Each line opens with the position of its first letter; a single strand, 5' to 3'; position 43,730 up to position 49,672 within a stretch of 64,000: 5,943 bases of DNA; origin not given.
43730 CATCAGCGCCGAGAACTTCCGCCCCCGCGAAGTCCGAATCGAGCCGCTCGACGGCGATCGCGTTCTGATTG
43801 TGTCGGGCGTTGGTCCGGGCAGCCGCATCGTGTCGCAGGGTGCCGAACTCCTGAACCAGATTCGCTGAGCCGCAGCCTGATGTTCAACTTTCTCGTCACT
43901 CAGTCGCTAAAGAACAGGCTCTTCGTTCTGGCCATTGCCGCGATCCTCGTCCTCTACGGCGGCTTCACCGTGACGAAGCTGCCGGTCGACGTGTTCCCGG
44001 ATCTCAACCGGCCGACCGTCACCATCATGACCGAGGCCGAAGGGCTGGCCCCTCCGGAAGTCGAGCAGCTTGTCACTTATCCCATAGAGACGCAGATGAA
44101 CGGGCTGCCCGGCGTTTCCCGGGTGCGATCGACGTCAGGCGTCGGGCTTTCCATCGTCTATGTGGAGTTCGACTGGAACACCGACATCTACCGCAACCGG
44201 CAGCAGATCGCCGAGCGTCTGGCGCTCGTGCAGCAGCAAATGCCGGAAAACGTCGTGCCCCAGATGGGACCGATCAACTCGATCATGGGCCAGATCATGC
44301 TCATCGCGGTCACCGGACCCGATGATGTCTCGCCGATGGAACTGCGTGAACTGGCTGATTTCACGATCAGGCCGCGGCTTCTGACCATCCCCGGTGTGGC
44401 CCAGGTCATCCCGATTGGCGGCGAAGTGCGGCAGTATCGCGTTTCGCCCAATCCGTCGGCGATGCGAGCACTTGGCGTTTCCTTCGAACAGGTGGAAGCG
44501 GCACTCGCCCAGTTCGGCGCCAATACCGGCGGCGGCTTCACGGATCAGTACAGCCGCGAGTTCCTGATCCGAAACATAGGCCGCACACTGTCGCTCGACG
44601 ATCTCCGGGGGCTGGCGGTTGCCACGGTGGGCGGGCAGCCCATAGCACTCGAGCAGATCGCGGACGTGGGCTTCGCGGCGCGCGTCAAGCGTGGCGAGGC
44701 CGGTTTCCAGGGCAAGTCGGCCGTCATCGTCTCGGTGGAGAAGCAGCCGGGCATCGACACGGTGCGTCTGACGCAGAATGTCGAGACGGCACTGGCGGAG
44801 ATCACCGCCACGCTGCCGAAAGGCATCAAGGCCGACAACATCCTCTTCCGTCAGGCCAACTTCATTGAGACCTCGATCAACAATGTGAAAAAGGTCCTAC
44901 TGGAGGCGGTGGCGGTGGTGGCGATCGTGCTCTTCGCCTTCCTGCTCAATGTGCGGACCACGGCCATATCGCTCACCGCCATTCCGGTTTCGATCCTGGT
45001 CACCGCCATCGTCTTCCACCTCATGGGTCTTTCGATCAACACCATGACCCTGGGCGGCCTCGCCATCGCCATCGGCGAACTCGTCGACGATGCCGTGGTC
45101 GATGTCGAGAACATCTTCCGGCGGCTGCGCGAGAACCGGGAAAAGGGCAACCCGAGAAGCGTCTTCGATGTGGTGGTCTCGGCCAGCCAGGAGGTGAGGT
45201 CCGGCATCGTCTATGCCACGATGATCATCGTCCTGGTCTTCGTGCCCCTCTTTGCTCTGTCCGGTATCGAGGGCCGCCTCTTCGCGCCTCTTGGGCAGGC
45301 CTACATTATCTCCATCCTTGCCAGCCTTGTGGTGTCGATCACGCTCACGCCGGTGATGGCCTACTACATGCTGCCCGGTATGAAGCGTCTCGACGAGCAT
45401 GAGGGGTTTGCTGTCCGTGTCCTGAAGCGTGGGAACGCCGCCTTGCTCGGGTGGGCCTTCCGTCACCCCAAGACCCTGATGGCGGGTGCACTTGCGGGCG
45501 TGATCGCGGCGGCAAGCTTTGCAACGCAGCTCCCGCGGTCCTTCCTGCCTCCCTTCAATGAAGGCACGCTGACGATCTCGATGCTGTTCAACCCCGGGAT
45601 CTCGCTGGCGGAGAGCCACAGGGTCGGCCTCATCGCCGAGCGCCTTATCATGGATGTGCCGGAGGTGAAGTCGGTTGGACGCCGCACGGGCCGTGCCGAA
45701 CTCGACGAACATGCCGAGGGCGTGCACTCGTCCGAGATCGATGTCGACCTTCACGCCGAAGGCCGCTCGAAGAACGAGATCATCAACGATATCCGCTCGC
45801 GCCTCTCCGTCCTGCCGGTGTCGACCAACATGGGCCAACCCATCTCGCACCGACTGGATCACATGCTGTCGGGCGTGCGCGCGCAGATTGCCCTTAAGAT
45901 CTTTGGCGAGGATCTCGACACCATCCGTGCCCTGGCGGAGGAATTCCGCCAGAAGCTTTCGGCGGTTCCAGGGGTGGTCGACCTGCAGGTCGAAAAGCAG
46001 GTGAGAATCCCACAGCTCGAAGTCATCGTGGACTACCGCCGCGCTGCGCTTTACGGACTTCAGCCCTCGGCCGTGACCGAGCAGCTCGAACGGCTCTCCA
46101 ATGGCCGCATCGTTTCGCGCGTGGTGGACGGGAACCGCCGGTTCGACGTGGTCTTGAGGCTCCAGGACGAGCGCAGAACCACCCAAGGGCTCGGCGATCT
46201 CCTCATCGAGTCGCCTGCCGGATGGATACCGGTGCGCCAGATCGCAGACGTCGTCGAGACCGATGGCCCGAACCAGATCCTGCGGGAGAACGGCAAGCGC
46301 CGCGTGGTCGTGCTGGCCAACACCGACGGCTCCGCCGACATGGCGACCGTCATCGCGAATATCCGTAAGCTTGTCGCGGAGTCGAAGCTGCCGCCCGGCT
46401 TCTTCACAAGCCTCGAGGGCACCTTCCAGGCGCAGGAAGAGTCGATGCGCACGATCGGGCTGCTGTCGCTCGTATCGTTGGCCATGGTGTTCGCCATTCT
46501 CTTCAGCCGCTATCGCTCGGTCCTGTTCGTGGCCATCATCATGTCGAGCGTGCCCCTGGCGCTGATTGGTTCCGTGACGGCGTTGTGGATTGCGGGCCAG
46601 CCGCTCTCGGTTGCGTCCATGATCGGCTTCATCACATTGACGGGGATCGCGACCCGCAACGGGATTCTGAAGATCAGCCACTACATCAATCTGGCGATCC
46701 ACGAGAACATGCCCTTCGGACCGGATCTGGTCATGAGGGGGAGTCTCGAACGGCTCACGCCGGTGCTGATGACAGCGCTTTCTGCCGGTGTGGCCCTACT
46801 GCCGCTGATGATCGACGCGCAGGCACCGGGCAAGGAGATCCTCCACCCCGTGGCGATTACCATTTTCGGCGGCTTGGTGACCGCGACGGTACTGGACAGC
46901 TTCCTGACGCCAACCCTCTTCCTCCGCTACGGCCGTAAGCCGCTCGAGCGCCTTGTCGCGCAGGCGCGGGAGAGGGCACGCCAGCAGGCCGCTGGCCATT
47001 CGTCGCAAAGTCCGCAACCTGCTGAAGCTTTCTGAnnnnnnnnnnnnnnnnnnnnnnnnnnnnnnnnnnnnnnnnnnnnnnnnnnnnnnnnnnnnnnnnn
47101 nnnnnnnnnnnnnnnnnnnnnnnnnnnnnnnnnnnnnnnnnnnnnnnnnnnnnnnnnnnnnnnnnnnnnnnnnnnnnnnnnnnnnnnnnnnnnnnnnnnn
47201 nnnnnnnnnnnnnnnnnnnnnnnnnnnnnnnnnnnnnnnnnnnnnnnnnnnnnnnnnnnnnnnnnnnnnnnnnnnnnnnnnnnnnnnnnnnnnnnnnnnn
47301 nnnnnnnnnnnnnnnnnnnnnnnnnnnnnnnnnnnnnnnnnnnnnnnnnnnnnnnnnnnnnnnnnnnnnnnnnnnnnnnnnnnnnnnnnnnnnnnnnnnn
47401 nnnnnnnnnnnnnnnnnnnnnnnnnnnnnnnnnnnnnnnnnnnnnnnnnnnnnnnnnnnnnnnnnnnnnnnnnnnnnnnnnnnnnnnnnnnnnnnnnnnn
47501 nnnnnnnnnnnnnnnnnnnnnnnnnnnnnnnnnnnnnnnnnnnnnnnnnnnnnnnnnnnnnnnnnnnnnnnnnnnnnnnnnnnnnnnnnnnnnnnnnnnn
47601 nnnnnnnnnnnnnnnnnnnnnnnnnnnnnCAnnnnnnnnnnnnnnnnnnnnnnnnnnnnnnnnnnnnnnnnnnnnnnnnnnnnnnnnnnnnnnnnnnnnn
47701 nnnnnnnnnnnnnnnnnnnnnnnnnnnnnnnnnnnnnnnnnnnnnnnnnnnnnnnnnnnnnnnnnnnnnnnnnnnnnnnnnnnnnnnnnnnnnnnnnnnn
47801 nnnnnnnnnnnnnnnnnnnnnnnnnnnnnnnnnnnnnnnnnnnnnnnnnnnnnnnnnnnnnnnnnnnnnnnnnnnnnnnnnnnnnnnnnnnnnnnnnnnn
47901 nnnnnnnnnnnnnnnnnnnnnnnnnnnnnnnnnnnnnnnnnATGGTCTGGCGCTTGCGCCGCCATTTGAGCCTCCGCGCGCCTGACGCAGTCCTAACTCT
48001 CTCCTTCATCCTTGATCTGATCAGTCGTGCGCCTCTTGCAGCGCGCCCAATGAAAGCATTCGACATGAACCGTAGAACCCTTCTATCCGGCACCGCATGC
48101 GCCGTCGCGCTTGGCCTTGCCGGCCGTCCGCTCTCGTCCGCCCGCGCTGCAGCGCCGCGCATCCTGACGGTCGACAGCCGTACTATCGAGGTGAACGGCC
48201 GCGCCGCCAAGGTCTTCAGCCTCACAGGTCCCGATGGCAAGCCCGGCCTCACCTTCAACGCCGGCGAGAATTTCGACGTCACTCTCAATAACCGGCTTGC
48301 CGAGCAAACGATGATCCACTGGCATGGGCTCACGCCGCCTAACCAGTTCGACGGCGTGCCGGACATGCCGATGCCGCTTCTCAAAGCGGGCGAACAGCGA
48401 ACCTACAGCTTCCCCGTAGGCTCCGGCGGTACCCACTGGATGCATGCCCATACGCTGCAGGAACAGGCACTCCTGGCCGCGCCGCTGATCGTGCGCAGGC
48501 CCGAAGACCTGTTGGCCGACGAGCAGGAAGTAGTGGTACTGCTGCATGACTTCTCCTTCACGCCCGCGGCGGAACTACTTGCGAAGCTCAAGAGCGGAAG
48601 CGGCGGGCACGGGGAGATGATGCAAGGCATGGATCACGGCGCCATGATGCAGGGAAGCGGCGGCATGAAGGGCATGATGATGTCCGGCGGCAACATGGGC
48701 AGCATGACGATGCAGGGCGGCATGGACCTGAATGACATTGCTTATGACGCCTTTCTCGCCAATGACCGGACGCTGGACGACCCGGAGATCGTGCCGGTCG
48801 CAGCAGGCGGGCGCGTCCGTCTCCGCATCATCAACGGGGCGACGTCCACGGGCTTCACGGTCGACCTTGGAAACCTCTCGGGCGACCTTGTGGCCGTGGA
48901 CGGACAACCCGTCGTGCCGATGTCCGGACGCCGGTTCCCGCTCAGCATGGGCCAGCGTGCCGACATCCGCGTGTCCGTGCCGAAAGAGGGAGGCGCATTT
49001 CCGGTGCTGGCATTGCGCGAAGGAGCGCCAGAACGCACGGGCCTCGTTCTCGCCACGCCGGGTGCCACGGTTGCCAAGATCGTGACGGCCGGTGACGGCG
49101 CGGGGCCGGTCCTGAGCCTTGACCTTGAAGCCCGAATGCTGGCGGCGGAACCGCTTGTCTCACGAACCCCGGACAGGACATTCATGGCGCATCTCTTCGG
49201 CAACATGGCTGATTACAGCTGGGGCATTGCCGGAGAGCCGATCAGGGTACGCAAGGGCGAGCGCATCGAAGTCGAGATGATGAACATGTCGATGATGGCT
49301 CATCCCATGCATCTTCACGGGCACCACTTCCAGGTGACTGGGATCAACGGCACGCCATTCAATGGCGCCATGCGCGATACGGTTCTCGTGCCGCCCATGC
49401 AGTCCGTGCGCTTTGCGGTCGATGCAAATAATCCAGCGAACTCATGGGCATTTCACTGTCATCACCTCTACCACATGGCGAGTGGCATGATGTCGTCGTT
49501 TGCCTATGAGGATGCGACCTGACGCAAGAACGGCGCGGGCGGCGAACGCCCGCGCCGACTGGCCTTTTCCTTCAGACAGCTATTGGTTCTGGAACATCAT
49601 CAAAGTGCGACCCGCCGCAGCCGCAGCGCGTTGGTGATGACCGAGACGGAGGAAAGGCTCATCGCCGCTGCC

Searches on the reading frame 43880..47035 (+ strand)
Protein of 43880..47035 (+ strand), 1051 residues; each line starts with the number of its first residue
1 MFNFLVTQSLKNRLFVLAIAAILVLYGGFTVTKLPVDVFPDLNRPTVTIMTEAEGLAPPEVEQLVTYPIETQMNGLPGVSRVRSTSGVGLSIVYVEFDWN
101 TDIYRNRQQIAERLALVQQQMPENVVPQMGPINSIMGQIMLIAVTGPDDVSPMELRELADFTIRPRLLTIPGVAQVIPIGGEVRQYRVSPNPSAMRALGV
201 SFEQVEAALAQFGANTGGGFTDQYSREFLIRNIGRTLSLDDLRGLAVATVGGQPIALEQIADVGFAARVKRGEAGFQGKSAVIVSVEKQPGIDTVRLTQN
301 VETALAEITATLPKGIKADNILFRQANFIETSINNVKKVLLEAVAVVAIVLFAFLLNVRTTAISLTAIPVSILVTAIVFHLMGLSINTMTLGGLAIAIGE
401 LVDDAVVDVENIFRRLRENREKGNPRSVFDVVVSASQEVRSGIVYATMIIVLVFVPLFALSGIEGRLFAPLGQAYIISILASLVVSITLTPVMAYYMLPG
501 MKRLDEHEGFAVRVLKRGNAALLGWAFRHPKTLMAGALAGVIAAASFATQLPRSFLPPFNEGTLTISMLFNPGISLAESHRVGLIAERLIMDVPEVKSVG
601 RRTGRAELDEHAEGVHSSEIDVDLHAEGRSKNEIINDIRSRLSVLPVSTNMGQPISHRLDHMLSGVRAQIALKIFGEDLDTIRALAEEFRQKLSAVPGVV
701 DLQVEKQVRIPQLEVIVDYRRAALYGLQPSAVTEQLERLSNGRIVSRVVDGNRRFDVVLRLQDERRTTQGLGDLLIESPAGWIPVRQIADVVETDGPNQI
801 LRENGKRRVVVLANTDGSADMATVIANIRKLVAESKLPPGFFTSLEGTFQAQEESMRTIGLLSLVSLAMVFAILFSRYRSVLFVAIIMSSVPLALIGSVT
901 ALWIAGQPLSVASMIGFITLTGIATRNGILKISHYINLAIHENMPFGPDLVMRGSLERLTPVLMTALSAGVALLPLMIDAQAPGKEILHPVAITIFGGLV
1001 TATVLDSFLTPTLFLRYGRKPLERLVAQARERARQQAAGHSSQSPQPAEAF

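Call 75: search_protein_families(library=pfam, proteins=[window:43880-47035:+])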
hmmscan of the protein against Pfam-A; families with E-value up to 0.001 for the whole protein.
window:43880-47035:+ (1051 aa): 3 families
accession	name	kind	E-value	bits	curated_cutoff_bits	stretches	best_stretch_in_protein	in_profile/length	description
PF00873.25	ACR_tran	-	4.7e-250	832.8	28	1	8-1015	4-1018/1021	AcrB/AcrD/AcrF family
PF03176.21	MMPL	-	1.2e-09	38.1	20.5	1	788-1023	67-308/333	MMPL family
PF02355.23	SecD_SecF_C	-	0.00023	21.1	20.5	0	336-489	34-178/189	Protein export membrane protein SecD/SecF, C-terminal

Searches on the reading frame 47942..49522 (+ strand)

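Call 75: search_protein_families(library=pfam, proteins=[window:47942-49522:+])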
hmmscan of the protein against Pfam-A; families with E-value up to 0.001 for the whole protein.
window:47942-49522:+ (526 aa): 3 families
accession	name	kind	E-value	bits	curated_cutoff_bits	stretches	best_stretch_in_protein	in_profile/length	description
PF07731.20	Cu-oxidase_2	-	8.4e-30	103.8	20.4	1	423-524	24-135/137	Multicopper oxidase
PF07732.21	Cu-oxidase_3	-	3.8e-26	91.9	21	2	82-188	7-118/119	Multicopper oxidase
PF00394.28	Cu-oxidase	-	2.8e-17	63.7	21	2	197-359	3-136/157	Multicopper oxidase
